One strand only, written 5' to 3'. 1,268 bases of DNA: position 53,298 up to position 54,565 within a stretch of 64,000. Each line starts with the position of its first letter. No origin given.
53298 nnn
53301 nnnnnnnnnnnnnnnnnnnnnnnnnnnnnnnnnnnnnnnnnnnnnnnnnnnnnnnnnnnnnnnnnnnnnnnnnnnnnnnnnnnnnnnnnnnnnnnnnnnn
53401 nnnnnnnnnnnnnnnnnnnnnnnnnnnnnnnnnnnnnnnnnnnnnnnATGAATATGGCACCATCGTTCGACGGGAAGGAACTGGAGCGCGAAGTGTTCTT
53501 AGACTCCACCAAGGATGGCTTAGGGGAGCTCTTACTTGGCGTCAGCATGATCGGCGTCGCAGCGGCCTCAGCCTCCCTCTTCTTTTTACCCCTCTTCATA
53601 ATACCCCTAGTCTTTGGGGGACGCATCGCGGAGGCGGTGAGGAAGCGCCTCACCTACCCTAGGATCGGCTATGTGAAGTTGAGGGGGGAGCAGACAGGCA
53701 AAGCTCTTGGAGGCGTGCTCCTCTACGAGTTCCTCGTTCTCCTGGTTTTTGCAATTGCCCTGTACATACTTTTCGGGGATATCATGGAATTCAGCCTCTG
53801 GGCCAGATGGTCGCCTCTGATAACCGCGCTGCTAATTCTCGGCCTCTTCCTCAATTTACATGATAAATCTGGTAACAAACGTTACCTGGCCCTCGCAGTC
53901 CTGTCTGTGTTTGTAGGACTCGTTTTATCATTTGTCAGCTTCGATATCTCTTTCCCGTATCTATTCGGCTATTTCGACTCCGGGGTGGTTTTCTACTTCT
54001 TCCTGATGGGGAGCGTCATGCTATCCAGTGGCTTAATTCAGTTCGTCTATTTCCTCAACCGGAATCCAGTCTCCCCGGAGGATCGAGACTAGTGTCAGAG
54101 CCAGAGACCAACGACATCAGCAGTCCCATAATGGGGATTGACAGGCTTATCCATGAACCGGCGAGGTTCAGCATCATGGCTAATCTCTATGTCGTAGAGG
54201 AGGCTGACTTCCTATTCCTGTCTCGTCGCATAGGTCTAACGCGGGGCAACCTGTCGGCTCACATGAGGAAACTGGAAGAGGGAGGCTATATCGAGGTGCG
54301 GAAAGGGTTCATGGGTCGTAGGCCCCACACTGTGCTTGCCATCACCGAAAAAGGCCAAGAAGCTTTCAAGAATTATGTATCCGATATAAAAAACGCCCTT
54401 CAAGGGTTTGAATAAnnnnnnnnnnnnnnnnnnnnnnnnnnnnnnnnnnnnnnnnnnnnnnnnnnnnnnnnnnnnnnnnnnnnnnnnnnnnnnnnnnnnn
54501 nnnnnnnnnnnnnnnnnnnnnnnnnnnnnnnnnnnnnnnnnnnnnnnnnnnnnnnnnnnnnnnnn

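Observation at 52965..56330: About 2.9-kb low-GC island bracketed by about 245-bp imperfect direct repeats derived from the TIGR04076 gene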

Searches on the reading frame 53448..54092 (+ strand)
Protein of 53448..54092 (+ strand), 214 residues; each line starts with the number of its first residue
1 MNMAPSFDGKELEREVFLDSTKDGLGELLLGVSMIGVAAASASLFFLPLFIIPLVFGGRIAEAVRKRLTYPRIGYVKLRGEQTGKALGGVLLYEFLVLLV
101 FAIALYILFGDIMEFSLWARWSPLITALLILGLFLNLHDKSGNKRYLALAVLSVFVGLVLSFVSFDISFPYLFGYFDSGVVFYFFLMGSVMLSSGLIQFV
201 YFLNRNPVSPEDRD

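Call 7: search_protein_families(library=pfam, proteins=[window:53448-54092:+], max_evalue=0.01)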
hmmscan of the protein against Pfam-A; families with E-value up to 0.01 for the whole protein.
window:53448-54092:+ (214 aa): 0 families

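Call 8: search_protein_families(library=ncbifam, proteins=[window:53448-54092:+], max_evalue=0.01)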
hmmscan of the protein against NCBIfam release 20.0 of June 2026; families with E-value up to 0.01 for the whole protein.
window:53448-54092:+ (214 aa): 0 families

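Call 50: search_protein_families(library=pfam, proteins=[window:53448-54092:+], max_evalue=10)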
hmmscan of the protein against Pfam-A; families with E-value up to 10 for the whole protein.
window:53448-54092:+ (214 aa): 0 families

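Call 51: search_protein_families(library=padloc, proteins=[window:53448-54092:+], max_evalue=0.1)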
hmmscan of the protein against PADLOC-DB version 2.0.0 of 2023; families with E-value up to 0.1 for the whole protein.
window:53448-54092:+ (214 aa): 0 families

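Call 52: search_protein_families(library=phrogs, proteins=[window:53448-54092:+], max_evalue=0.01)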
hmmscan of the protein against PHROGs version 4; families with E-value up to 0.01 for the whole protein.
window:53448-54092:+ (214 aa): 0 families

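Call 58: find_homologous_proteins(query=window:53448-54092:+)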
Query window:53448-54092:+ (214 aa): 23 proteins with E <= 0.001 among 6780 candidates.
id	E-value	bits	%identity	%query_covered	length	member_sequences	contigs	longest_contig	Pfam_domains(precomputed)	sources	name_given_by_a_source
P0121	1.2e-121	422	93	100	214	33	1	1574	-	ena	-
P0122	2.9e-117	408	91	100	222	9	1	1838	-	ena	-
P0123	6.9e-111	387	87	99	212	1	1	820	-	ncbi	-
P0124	1.9e-109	382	88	99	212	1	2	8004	-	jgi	jgi:hypothetical protein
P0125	1.3e-107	376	83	99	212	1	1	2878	-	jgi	jgi:hypothetical protein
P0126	1.5e-107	376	83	99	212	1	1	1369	-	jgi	jgi:hypothetical protein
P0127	3.3e-107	375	83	99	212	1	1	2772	-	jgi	jgi:hypothetical protein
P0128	6.9e-103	361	82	99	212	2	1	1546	-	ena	-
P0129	3.0e-101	356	81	99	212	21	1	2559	-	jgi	jgi:hypothetical protein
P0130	3.7e-99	349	77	100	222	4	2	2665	-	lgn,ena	-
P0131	4.2e-95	335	74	99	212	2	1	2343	-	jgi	-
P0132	3.6e-88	313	70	99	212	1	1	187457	-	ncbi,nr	ncbi:MAG: hypothetical protein NWE89_16860 [Candidatus Bathyarchaeota archaeon]|nr:hypothetical prot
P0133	5.6e-88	312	68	100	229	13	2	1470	-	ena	-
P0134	3.9e-85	303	90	77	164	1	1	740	-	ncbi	ncbi:unnamed protein product, partial [marine sediment metagenome]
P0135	1.2e-84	301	68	98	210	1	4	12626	-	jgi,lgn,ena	-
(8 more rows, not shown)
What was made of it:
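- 53448..54092 (+): 214-aa membrane protein with six predicted helices and an invariant T-x-P-R-I-G-Y loop motif; uncharacterised family. 23 close clusters (the three named ones are Bathyarchaeota or marine sediment) (call 58).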

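Call 64: predict_structure(alignment_id=A4)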
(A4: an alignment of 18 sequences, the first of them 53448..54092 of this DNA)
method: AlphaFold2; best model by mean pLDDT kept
length: 214 residues; sequences in the alignment: 18
mean_pLDDT: 79.8   pTM: 0.76
mean pLDDT of the five models: 79.8, 78.6, 76.1, 75.2, 72.6
residues with pLDDT >= 90: 49; 70-90: 117; 50-70: 44; < 50: 4
segments of 3 or more residues with pLDDT < 50: 1-3
pLDDT, mean of each block of 10 residues (from residue 1): 57 72 85 89 81 83 78 57 66 90 90 83 90 87 88 93 67 69 92 91 78 58
secondary structure, 60 per line:
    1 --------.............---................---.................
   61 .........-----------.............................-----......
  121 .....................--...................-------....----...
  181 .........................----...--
elements in order: H9-21 H25-40 H44-69 H81-109 H115-141 H144-162 H170-173 H178-205
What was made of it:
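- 53448..54092 (+): AF2 pLDDT 80 (call 64).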

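Call 66: search_protein_representatives(alignment_id=A4)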
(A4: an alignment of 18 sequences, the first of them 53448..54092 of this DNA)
Query: 18 sequences, 214 profile positions. Proteins with E-value up to 0.001 (for the whole library): 2085; up to 1e-10: 543; up to 1e-30: 84. The best 150 are listed.
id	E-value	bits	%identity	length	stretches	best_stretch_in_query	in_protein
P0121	2.1e-103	360.8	-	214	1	1-214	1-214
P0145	1.5e-67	243.6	-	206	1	4-211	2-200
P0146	1.1e-62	227.7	-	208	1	3-213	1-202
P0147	1.8e-61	223.8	-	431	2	3-210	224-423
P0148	1.2e-54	201.4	-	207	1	3-210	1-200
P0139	3.7e-51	190.0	-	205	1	77-213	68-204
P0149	9.1e-49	182.2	-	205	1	5-212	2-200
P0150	1.7e-48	181.3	-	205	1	3-212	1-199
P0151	3.1e-48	180.5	-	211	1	3-213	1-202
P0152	5.6e-48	179.6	-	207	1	3-212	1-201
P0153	1.3e-46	175.1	-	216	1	2-210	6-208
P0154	1.5e-46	175.0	-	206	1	3-212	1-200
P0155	7.0e-46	172.8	-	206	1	3-212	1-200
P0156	7.3e-46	172.7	-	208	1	3-211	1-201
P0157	9.8e-46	172.3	-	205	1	3-209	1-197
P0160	7.3e-45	169.4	-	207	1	3-212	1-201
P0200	1.7e-35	138.8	-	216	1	8-211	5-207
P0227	1.1e-30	123.1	-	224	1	3-209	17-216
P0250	2.8e-27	112.0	-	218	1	3-212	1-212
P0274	1.1e-24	103.5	-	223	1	12-208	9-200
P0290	6.9e-23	97.6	-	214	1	4-212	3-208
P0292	1.1e-22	97.0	-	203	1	3-208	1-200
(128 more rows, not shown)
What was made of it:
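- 53448..54092 (+): 2085 representatives by profile search (call 66).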

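Call 67: search_protein_families(library=pfam, proteins=[P0145, P0147, P0160, P0200, P0227, P0250, P0274, P0290, P0292], max_evalue=0.1)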
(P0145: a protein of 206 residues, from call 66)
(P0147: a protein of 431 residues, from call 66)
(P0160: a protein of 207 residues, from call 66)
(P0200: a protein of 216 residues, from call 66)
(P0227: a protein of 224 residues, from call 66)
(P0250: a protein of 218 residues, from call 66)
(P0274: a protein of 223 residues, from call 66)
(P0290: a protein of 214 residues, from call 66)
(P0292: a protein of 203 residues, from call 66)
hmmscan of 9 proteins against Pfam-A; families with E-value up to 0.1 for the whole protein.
P0145 (206 aa): 0 families

P0147 (431 aa): 0 families

P0160 (207 aa): 1 family
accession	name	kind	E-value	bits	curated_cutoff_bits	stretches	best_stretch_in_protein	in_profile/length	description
PF14979.11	TMEM52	-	0.035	14.5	26.4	1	172-192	13-37/132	Transmembrane 52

P0200 (216 aa): 0 families

P0227 (224 aa): 0 families

P0250 (218 aa): 1 family
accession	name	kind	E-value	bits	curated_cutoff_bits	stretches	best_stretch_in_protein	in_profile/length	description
PF10355.14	Ytp1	-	0.014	15.1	25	1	158-203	2-47/276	Protein YTP1-like, C-terminal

P0274 (223 aa): 0 families

P0290 (214 aa): 0 families

P0292 (203 aa): 0 families

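Call 71: fold_search(model_id=the predicted structure, library=pdb)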
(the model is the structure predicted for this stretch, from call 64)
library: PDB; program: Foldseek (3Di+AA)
matches with E <= 10: 150; with E <= 0.001: 0
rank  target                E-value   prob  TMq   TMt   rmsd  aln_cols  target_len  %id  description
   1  9g9m_A                2.4e-01  0.33  0.21  0.14  14.6       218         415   18  Lipid III flippase WzxE with NB10 and NB7 nanobodies in outward-facing conformation - crystal 1 (released 2025-01-22)
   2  7uw9_o                5.0e-01  0.30  0.22  0.28  12.7       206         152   14  Citrus V-ATPase State 1, H in contact with subunit a (released 2022-07-06)
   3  9g9o_A                6.3e-01  0.21  0.23  0.15  14.6       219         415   17  Lipid III flippase WzxE with NB10 and NB7 nanobodies in outward-facing conformation - crystal 2 (released 2025-01-22)
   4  9g9n_A                6.9e-01  0.21  0.23  0.15  15.3       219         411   17  Lipid III flippase WzxE with NB10 and NB7 nanobodies in inward-facing conformation - crystal 1 (released 2025-01-22)
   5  8zsb_A                6.9e-01  0.20  0.22  0.18  15.4       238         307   19  Cryo-EM structure of human ZnT1, in the absence of zinc, determined in outward-facing conformation (released 2024-08-21)
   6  8zsz_A                8.7e-01  0.15  0.22  0.18  15.1       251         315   18  Cryo-EM structure of human ZnT1, in the presence of zinc, determined in outward-facing conformation (released 2024-08-21)
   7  8f6k_B                1.0e+00  0.16  0.24  0.20  14.5       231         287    9  Cryo-EM structure of a Zinc-loaded H263A/D287A mutant of the YiiP-Fab complex (released 2023-02-08)
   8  8f6k_A                1.1e+00  0.23  0.28  0.23  14.3       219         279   11  Cryo-EM structure of a Zinc-loaded H263A/D287A mutant of the YiiP-Fab complex (released 2023-02-08)
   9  8qsr_A                1.5e+00  0.06  0.15  0.10  18.4       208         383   15  Cryo-EM structure of the glucose-specific PTS transporter IICB from E. coli in the inward-facing conformation (released 2024-09-25)
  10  8wci_P                1.8e+00  0.15  0.25  0.18  17.6       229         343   12  Cryo-EM structure of the inhibitor-bound Vo complex from Enterococcus hirae (released 2024-10-09)
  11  8j7w_B                1.9e+00  0.16  0.27  0.22  14.1       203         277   16  Cryo-EM structure of hZnT7-Fab complex in zinc state 2, determined in heterogeneous conformations- one subunit in an i (released 2023-09-20)
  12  4bem_J                2.0e+00  0.09  0.18  0.21  21.6       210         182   13  Crystal structure of the F-type ATP synthase c-ring from Acetobacterium woodii. (released 2014-03-26)
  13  9l76_A                2.2e+00  0.11  0.23  0.13  17.4       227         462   14  Structures and mechanism of the nicotinamide nucleotide transhydrogenase from E. coli (released 2026-01-07)
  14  4mlb_C                2.4e+00  0.14  0.25  0.15  16.8       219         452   11  Reverse polarity of binding pocket suggests different function of a MOP superfamily transporter from Pyrococcus furios (released 2013-09-25)
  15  4or2_B                2.5e+00  0.12  0.24  0.16  14.6       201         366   12  Human class C G protein-coupled metabotropic glutamate receptor 1 in complex with a negative allosteric modulator (released 2014-03-19)
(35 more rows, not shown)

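Call 73: find_related_loci(query=A4, collection=viral_contigs, flank=6000)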
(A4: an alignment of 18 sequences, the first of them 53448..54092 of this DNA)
Query A4 (214 aa) in viral_contigs; peptide patterns used: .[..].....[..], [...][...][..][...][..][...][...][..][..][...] (x = any residue, [..] = any of these).
138 stretches matched a pattern, but none encodes a relative of the query by tblastn (E <= 1e-3).

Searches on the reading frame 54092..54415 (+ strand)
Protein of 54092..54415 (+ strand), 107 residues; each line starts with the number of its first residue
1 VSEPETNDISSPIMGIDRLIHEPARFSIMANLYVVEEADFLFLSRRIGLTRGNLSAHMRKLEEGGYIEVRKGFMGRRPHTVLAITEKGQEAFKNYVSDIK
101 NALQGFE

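Call 7: search_protein_families(library=pfam, proteins=[window:54092-54415:+], max_evalue=0.01)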
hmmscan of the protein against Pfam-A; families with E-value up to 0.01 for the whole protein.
window:54092-54415:+ (107 aa): 7 families
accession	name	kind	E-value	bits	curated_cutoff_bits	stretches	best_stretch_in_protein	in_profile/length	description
PF13601.12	HTH_34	-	2.4e-27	95.4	27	1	25-101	2-78/80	Winged helix DNA-binding domain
PF13412.12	HTH_24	-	7.5e-06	25.9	21.9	1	43-68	23-48/48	Winged helix-turn-helix DNA-binding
PF01047.28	MarR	-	4.2e-05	23.8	24.6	1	23-71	3-51/59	MarR family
PF12840.13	HTH_20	-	0.00017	21.9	27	1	43-70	24-51/51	Helix-turn-helix domain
PF12802.13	MarR_2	-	0.00059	20.4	27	1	31-70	13-53/61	MarR family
PF01022.26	HTH_5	-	0.0017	18.6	22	1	43-68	21-46/47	Bacterial regulatory protein, arsR family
PF08222.17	HTH_CodY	-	0.0048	16.9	27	1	45-71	12-38/61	CodY helix-turn-helix domain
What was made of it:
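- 54092..54415 (+): 107-aa winged-helix regulator (HTH_34); start overlaps the upstream stop by one base. PF13601 E 2.4e-27 (call 7).
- On HTH_34 winged-helix regulators (54092-54415): 95.4 bits vs 27 (call 7).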

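Call 8: search_protein_families(library=ncbifam, proteins=[window:54092-54415:+], max_evalue=0.01)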
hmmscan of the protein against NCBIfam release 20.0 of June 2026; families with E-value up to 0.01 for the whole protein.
window:54092-54415:+ (107 aa): 3 families
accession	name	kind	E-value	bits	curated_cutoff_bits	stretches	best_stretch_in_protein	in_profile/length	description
NF033788.1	HTH_metalloreg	subfamily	2e-05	24.3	55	1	19-71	7-59/77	metalloregulator ArsR/SmtB family transcription factor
NF045593.1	bilirub_TF_BilQ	equivalog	0.0028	17.4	125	1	45-95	52-101/135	bilirubin utilization transcriptional regulator BilQ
NF050133.1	TransRegFabT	equivalog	0.0084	16.4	200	0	43-93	49-98/138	fatty acid biosynthesis transcriptional regulator FabT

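Call 49: search_solved_structures(query=window:54092-54415:+, max_evalue=0.01)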
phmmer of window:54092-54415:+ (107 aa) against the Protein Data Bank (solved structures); distinct sequences matched with E-value up to 0.01: 2.
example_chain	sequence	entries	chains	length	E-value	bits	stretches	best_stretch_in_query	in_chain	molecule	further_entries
1ub9_A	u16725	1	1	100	8.4e-11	45.1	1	18-106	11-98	Hypothetical protein PH1061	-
3nrv_A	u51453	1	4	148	0.0054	20.1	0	37-93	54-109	Putative transcriptional regulator (MarR/EmrR family)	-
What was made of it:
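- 54092..54415 (+): Nearest solved structure is PH1061, 1UB9, E 8e-11 (call 49).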

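Call 51: search_protein_families(library=padloc, proteins=[window:54092-54415:+], max_evalue=0.1)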
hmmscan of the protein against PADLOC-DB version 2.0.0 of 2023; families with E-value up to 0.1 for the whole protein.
window:54092-54415:+ (107 aa): 3 families
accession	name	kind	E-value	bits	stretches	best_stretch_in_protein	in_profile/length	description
PDLC01720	Csa3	-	1.5e-06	26.8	1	12-72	14-80/118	Csa3_1_CAS-I-II-III-IV-V-VI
PDLC01438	Csa3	-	0.00012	20.3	1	20-97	145-214/305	"CAS-I,CAS-II,CAS-III,CAS-IV,CAS-V,CAS-VI; associated_signaling"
PDLC01870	CARF3--CARF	-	0.016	13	1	43-71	157-185/228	-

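Call 52: search_protein_families(library=phrogs, proteins=[window:54092-54415:+], max_evalue=0.01)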
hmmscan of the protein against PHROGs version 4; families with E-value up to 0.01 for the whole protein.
window:54092-54415:+ (107 aa): 3 families
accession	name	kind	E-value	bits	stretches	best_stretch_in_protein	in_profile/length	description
phrog_26894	-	unknown function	0.0032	18.8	1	59-101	39-82/88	-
phrog_11046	-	transcription regulation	0.0053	17.6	1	49-103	35-87/94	transcriptional regulator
phrog_11195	-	unknown function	0.0081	16.6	1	7-92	8-92/122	-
